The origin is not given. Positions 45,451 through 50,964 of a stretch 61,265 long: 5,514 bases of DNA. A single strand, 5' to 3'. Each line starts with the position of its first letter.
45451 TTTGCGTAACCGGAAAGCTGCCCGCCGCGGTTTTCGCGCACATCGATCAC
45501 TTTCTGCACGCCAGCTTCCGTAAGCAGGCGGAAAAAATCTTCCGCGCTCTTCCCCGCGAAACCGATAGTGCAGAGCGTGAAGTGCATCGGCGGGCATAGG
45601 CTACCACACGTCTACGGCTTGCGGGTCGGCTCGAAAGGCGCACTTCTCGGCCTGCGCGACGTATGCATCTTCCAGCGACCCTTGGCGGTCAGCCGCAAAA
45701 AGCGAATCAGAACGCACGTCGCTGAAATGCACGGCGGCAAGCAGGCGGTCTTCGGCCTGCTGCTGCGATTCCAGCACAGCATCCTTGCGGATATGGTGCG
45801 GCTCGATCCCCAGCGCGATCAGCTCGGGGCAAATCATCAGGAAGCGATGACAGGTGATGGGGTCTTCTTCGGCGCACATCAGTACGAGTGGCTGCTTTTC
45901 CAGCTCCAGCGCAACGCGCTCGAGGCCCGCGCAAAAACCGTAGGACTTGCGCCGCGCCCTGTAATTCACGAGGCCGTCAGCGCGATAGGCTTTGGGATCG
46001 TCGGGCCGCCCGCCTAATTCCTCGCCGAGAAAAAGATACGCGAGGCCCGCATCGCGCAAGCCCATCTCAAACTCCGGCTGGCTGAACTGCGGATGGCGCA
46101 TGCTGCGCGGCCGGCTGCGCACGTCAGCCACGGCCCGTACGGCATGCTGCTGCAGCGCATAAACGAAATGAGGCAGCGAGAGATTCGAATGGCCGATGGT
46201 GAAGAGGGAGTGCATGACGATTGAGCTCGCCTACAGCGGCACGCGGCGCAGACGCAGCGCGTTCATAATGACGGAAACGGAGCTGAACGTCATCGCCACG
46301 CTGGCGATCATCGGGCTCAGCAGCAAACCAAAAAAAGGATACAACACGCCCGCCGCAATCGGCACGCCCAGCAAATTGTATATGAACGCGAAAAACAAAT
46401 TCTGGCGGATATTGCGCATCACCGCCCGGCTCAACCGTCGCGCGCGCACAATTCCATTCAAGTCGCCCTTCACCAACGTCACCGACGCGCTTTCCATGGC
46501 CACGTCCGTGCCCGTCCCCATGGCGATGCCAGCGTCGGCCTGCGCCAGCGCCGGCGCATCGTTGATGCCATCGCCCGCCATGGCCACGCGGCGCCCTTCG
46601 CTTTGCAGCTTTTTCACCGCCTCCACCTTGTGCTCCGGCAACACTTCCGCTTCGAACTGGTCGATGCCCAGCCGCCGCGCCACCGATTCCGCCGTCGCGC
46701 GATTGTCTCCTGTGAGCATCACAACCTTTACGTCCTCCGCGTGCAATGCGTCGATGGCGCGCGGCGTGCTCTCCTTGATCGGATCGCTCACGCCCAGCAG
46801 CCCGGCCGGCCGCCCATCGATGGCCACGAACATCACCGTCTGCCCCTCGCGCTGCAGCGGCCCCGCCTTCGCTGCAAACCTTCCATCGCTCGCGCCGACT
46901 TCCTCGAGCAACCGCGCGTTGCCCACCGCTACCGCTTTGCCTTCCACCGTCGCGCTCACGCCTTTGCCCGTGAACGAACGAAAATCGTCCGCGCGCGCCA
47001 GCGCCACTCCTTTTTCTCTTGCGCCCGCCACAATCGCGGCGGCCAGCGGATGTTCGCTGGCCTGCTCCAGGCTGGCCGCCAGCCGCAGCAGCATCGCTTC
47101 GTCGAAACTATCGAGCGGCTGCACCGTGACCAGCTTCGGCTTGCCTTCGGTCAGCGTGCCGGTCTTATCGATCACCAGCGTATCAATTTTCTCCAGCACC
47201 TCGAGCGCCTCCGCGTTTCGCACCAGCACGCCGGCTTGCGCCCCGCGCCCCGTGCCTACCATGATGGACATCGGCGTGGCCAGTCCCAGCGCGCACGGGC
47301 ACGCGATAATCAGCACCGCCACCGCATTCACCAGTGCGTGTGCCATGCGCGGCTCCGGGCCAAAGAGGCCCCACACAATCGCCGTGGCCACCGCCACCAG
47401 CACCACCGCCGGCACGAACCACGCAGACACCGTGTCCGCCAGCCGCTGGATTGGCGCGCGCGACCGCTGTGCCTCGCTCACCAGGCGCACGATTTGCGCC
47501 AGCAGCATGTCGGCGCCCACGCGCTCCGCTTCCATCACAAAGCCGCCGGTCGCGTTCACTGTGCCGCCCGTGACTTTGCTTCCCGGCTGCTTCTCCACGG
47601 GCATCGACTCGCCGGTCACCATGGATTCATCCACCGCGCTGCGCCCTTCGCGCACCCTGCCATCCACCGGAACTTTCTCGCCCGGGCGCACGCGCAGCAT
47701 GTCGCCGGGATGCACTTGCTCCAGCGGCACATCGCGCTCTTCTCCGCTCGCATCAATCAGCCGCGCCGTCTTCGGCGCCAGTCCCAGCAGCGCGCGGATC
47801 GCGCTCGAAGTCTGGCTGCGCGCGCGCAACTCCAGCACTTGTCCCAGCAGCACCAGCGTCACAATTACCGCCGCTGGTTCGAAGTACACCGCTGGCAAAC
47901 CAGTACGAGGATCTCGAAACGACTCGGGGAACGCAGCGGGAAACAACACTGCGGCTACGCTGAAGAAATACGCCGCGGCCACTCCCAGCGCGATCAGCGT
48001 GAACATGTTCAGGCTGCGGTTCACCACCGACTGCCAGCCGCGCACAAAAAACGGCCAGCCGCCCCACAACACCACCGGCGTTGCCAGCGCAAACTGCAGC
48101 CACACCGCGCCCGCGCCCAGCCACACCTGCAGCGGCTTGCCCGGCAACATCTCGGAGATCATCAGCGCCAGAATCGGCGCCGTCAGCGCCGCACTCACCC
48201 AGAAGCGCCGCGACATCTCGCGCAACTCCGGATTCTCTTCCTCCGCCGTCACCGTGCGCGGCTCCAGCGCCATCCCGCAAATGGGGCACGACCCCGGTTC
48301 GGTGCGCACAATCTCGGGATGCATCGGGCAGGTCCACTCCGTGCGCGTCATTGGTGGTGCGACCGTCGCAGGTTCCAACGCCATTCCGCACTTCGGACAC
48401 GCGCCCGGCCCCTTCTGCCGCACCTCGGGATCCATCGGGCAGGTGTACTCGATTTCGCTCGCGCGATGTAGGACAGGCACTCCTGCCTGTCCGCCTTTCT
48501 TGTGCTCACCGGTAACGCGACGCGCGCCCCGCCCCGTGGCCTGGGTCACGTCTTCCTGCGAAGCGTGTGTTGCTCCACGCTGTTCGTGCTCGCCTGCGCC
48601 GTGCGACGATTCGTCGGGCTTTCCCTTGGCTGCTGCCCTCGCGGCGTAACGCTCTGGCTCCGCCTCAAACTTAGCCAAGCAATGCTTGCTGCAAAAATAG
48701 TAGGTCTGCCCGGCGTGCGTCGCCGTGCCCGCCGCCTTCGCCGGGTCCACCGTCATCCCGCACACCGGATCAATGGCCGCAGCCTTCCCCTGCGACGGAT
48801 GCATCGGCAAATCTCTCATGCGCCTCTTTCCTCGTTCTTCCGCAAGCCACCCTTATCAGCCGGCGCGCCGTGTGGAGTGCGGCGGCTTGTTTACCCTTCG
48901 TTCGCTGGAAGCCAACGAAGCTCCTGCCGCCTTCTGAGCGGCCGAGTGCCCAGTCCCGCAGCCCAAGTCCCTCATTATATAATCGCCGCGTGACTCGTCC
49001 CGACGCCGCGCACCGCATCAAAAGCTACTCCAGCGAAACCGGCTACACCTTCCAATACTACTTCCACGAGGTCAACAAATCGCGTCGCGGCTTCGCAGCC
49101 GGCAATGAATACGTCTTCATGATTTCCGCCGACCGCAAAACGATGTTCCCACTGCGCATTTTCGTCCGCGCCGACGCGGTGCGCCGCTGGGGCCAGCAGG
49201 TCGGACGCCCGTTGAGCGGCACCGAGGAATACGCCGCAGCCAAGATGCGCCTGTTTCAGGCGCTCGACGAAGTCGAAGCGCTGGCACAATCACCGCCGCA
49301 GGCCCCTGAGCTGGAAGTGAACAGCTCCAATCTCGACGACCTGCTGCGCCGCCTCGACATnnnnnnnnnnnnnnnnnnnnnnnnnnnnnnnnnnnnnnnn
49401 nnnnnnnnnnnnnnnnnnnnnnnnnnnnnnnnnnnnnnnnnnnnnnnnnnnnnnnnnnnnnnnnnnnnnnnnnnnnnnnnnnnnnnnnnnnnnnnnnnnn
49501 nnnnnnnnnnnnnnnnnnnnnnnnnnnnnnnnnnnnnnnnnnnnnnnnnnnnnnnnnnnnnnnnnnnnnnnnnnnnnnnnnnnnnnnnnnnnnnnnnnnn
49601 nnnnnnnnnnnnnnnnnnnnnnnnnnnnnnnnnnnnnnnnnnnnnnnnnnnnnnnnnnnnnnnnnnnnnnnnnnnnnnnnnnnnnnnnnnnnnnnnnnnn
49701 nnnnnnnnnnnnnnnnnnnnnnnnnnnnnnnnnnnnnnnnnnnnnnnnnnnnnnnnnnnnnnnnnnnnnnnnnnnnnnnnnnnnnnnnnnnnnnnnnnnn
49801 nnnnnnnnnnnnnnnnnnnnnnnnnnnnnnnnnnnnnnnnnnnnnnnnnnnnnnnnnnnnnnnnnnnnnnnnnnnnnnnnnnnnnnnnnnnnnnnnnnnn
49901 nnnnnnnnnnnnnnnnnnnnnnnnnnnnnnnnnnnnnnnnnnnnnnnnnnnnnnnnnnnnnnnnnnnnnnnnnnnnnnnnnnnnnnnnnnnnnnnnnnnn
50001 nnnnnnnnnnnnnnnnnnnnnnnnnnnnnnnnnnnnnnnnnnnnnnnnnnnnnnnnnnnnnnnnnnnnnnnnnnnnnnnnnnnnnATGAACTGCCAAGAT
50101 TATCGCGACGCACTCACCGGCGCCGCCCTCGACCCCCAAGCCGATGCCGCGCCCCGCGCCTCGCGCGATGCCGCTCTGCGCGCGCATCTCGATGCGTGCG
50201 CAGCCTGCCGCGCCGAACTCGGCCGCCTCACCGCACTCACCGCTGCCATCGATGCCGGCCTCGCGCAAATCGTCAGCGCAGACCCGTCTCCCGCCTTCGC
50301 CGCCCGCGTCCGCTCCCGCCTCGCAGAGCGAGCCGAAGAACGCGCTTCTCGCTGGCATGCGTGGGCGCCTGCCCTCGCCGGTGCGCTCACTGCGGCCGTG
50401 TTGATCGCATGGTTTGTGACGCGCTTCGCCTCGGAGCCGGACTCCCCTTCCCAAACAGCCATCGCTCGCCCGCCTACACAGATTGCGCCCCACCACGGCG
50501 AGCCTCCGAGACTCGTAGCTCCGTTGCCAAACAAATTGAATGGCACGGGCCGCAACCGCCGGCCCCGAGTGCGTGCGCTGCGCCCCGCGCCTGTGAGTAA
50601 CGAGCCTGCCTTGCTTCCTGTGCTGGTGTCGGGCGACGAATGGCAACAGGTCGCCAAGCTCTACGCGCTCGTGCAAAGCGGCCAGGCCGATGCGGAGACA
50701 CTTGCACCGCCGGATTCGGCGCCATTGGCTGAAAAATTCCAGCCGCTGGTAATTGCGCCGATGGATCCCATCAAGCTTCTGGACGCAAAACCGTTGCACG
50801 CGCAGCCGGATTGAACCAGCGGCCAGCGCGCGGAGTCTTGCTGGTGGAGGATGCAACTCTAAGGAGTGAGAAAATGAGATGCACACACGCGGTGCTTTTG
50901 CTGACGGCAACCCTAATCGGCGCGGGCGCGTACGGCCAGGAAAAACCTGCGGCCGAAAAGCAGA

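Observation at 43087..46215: Tightly coupled four-gene cassette: 2x DUF488 + unknown protein + carrier-domain-KASIII fusion, directly behind copA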

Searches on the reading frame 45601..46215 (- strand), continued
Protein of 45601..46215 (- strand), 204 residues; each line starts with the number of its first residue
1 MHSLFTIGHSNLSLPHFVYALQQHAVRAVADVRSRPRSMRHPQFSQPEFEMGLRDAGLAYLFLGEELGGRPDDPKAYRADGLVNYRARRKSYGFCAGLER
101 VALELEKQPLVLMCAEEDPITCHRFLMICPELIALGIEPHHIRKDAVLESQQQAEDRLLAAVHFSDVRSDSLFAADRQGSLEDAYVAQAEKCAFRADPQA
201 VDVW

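Call 90: get_annotated_region(hit=H6, flank=5000)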
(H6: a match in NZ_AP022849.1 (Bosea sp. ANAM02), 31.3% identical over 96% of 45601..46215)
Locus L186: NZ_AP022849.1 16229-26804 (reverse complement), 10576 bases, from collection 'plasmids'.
description: Bosea sp. ANAM02 plasmid pANAM02, complete sequence
organism: Bosea sp. ANAM02 (NCBI taxid 2020412)
taxonomy: Bacteria; Pseudomonadota; Alphaproteobacteria; Hyphomicrobiales; Boseaceae; Bosea; Bosea sp. ANAM02
host: -; source: Callyspongia; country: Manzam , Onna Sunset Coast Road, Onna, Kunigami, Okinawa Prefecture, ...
typing (MOB-suite, as given by PLSDB): non-mobilizable
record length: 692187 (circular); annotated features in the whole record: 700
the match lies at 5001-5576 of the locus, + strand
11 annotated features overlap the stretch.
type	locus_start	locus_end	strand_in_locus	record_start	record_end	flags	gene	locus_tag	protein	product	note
CDS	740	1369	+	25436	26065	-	-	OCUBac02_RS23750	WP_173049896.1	hypothetical protein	-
CDS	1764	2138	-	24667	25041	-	-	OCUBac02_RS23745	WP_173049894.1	hypothetical protein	-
CDS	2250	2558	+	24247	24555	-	-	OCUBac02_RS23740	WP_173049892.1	hypothetical protein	-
CDS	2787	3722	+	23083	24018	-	-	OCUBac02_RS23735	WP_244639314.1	tyrosine-type recombinase/integrase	GO:0015074 - DNA integration [Evidence IEA]; GO:0006310 - DNA recombination [Evidence IEA]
CDS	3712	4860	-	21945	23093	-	-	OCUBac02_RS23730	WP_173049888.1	hypothetical protein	-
CDS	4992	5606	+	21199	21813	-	-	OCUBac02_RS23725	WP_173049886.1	DUF488 domain-containing protein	-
CDS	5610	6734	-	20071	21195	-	-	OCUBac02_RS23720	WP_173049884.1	hypothetical protein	-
CDS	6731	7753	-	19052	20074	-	-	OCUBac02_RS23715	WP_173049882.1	hypothetical protein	-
CDS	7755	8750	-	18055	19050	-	-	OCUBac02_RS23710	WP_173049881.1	hypothetical protein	-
CDS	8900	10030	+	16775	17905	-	dcm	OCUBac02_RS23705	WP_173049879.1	DNA (cytosine-5-)-methyltransferase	GO:0006304 - DNA modification [Evidence IEA]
CDS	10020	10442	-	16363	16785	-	-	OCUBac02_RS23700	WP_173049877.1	hypothetical protein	-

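Call 97: search_dna_similar(query=L089:5216-5917:+, collection=plasmids, mode=protein, max_rows=15)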
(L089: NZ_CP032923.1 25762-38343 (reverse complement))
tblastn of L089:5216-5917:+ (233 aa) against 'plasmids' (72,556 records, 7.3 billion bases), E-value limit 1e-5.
Records with a match: 19; places in all: 19; records where one place covers at least 80% of the query: 19.
Best place of each record, by identity: >=99% 1; <60% 18.
By first word of the organism name: Citrobacter 5; Acinetobacter 4; Salmonella 2; Moraxella 2; Klebsiella 2; Agrobacterium 1; Rhodovastum 1; Allochromatium 1; Leclercia 1.
By predicted mobility (MOB-suite, as given by PLSDB): non-mobilizable 14; mobilizable 4; conjugative 1.
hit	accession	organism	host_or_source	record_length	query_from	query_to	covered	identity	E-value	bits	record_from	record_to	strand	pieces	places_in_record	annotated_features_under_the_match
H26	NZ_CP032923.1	Agrobacterium tumefaciens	Euonymus sp.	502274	1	233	100%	100.0%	3e-156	486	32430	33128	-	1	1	hypothetical protein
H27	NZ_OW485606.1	Rhodovastum atsumiense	-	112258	6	233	98%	41.5%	5e-49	179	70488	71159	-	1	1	hypothetical protein | DUF488 domain-containing protein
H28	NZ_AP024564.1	Allochromatium tepidum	-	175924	8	233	97%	34.4%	1e-35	140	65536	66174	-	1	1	hypothetical protein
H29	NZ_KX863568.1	Citrobacter freundii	environmental; wetland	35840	10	231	95%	29.9%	4e-16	84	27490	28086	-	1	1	hypothetical protein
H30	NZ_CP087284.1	Leclercia adecarboxylata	pig feed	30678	7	231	97%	28.6%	5e-15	81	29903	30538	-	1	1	hypothetical protein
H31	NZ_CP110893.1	Citrobacter freundii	Homo sapiens,urine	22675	10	231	95%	28.9%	9e-15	80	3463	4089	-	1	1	hypothetical protein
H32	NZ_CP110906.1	Citrobacter freundii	Homo sapiens,urine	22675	10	231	95%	28.9%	9e-15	80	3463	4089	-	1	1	hypothetical protein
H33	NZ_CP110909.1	Citrobacter freundii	Homo sapiens,blood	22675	10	231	95%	28.9%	9e-15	80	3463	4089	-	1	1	hypothetical protein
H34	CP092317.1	Salmonella enterica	-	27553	10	231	95%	28.9%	9e-15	80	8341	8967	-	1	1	record has no annotation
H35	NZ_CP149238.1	Salmonella enterica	Homo sapiens,single cell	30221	10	231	95%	28.9%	9e-15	80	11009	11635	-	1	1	hypothetical protein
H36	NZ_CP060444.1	Citrobacter cronae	Manis javanica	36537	10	231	95%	28.9%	9e-15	80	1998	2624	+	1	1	hypothetical protein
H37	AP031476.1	Moraxella osloensis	Homo sapiens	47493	6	231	97%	27.5%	8e-14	77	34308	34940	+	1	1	hypothetical protein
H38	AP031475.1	Moraxella osloensis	-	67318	6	231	97%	27.5%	8e-14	77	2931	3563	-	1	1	hypothetical protein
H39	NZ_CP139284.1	Acinetobacter pittii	Homo sapiens,Catheter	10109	7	230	96%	27.7%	2e-12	73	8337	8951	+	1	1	hypothetical protein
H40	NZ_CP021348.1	Acinetobacter baumannii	Homo sapiens,blood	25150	7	230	96%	27.7%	2e-12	73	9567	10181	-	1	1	hypothetical protein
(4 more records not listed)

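Call 98: search_dna_similar(query=L089:5216-5917:+, collection=phages, mode=protein, max_rows=10)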
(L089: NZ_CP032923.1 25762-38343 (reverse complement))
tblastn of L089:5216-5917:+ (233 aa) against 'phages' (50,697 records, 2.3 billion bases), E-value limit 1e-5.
No match.

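Call 99: get_annotated_region(hit=H29, flank=4000)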
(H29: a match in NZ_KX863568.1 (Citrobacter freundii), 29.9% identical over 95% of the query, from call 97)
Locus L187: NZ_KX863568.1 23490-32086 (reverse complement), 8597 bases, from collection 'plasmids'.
description: Citrobacter freundii strain AtetA plasmid pLNU-11, complete sequence
organism: Citrobacter freundii (NCBI taxid 546)
taxonomy: Bacteria; Pseudomonadota; Gammaproteobacteria; Enterobacterales; Enterobacteriaceae; Citrobacter; Citrobacter freundii
host: -; source: environmental; wetland; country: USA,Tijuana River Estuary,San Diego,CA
typing (MOB-suite, as given by PLSDB): mobilizable; replicon IncP; relaxase MOBQ
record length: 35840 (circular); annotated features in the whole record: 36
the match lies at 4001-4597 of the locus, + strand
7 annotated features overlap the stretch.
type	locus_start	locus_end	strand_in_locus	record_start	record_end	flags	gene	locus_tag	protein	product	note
CDS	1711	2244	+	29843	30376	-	-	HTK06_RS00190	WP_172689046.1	hypothetical protein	-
CDS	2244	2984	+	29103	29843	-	-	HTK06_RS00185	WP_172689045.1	hypothetical protein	-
CDS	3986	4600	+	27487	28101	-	-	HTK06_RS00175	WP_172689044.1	hypothetical protein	-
CDS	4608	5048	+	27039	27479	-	-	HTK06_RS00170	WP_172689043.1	DUF488 domain-containing protein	-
CDS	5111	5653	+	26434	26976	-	-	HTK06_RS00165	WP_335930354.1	DUF4326 domain-containing protein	-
CDS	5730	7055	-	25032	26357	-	ltrA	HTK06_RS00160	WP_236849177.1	group II intron reverse transcriptase/maturase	GO:0000373 - Group II intron splicing [Evidence IEA]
CDS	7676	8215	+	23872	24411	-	-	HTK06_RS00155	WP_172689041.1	hypothetical protein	-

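Call 100: get_annotated_region(hit=H39, flank=4000)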
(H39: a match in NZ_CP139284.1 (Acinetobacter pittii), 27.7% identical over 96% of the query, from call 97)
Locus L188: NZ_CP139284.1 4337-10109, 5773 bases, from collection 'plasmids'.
description: Acinetobacter pittii strain AE13 plasmid pApiAE13b, complete sequence
organism: Acinetobacter pittii (NCBI taxid 48296)
taxonomy: Bacteria; Pseudomonadota; Gammaproteobacteria; Moraxellales; Moraxellaceae; Acinetobacter; Acinetobacter pittii
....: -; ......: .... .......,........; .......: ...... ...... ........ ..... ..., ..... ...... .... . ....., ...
typing (MOB-suite, as given by PLSDB): non-mobilizable; replicon rep_cluster_1283
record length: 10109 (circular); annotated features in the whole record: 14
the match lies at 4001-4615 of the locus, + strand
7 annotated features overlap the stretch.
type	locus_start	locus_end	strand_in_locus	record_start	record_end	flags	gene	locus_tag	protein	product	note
CDS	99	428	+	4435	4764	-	-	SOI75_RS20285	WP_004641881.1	four-helix bundle copper-binding protein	-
CDS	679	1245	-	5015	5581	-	-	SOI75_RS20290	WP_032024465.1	plasmid replication DNA-binding protein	-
CDS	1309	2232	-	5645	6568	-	repM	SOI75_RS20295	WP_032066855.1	replication initiation protein RepM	GO:0006270 - DNA replication initiation [Evidence IEA]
CDS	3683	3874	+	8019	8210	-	-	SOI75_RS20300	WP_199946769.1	hypothetical protein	-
CDS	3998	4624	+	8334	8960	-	-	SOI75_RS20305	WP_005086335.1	hypothetical protein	-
CDS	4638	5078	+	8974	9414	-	-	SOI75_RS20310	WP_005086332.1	DUF488 domain-containing protein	-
CDS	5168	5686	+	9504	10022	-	-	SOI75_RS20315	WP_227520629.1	DUF4326 domain-containing protein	-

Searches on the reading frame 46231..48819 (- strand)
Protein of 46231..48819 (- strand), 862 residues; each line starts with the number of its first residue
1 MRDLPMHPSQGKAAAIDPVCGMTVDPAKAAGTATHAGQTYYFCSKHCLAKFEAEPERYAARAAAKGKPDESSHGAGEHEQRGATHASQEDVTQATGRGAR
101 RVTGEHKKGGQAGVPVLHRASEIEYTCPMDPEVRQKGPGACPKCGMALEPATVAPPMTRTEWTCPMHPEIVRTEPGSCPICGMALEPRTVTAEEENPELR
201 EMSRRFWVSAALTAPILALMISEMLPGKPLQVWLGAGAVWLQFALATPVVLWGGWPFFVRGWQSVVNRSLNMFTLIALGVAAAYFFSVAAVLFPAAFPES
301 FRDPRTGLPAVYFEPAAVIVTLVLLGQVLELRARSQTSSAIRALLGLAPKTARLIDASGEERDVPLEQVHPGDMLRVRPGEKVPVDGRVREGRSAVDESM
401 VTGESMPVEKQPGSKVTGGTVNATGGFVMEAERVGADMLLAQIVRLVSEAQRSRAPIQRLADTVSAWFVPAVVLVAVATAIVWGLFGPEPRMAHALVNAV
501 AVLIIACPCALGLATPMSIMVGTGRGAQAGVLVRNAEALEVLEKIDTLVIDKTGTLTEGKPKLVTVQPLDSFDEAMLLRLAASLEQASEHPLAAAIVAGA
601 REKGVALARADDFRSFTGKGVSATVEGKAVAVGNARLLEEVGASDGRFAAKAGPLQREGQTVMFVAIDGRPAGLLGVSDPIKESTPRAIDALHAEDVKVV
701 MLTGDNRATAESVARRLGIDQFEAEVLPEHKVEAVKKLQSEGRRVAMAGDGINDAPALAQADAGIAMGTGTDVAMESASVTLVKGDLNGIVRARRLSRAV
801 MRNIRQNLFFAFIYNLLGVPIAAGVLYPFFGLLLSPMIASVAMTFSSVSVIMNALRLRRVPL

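Call 3: search_protein_families(library=pfam, proteins=[window:46231-48819:-], max_evalue=0.01)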
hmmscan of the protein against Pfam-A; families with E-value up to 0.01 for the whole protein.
window:46231-48819:- (862 aa): 8 families
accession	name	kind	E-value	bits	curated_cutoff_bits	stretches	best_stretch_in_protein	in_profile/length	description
PF00122.25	E1-E2_ATPase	-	5.1e-58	196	28.1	1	347-528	2-180/181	E1-E2 ATPase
PF00702.32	Hydrolase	-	5.6e-35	121.9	26.4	1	545-762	1-191/191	haloacid dehalogenase-like hydrolase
PF19335.5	HMBD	-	1.6e-22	79.6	23.6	2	162-187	2-27/28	Heavy metal binding domain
PF04945.19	YHS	-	1.8e-15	57.1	30.3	1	16-61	2-46/47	YHS domain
PF08282.18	Hydrolase_3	-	5.5e-08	33.3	20.9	1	735-792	196-253/255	haloacid dehalogenase-like hydrolase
PF12710.13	HAD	-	9.6e-05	23.3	27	1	686-758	88-188/189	haloacid dehalogenase-like hydrolase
PF24273.1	TRASH_HVO_1752_C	-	0.0019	18.7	27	1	19-61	6-46/47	HVO_1752, C-terminal TRASH domain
PF06467.20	zf-FCS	-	0.0054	17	22.4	1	37-51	25-39/39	MYM-type Zinc finger with FCS sequence motif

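Call 9: search_protein_families(library=padloc, proteins=[window:46231-48819:-], max_evalue=10)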
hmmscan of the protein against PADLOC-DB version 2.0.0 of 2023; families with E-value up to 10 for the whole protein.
window:46231-48819:- (862 aa): 0 families

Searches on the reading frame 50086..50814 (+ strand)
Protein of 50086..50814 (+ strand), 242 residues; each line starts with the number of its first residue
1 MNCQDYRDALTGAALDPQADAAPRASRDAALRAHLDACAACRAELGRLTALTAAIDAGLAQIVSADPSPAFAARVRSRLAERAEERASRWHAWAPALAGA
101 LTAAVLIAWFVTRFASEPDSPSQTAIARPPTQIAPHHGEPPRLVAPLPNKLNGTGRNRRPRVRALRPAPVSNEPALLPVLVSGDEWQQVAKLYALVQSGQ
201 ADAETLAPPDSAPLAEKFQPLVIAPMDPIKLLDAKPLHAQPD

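Call 85: search_protein_families(library=pfam, proteins=[window:50086-50814:+], max_evalue=0.001)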
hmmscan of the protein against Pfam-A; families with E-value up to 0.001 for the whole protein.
window:50086-50814:+ (242 aa): 1 family
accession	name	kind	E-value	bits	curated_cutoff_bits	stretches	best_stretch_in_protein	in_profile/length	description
PF20176.3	DUF6541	-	0.00059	18.7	29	1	49-124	57-122/646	Family of unknown function (DUF6541)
